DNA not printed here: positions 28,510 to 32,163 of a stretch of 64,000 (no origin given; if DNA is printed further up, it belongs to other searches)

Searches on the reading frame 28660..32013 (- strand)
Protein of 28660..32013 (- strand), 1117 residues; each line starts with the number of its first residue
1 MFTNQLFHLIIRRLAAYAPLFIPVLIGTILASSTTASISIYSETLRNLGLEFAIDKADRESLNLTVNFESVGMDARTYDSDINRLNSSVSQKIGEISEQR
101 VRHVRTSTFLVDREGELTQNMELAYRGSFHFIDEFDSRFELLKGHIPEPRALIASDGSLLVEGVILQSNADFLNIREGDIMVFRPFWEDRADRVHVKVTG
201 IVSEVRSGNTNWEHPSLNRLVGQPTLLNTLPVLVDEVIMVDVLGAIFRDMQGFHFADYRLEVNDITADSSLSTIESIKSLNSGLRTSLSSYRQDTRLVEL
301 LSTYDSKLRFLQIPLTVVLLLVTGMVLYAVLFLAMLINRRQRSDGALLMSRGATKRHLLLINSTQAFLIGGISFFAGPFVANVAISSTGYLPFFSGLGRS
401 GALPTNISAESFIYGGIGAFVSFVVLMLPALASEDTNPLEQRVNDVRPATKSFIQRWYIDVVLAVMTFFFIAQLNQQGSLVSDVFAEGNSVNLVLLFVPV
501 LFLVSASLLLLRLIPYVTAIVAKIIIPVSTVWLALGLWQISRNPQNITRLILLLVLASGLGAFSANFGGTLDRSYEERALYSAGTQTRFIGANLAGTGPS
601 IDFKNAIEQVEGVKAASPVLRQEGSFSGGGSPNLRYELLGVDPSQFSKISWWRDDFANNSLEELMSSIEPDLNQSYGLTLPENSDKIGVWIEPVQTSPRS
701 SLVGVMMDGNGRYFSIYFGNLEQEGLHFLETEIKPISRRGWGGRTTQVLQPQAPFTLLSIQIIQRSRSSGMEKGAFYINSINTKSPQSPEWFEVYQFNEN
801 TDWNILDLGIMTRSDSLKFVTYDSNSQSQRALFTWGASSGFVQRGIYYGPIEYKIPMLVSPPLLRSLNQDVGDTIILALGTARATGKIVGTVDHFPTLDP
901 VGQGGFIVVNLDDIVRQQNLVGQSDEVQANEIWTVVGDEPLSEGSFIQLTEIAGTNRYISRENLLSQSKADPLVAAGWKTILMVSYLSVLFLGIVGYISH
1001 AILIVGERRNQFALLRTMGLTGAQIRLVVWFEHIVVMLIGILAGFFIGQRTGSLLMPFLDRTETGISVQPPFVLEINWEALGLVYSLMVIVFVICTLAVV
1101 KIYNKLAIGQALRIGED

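Call 82: search_protein_families(library=pfam, proteins=[window:28660-32013:-])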
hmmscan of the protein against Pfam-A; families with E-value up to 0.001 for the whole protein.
window:28660-32013:- (1117 aa): 1 family
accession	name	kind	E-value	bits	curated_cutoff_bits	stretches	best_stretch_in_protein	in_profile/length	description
PF02687.27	FtsX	-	2.4e-09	37.7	25.5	1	985-1105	3-117/120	FtsX-like permease C-terminal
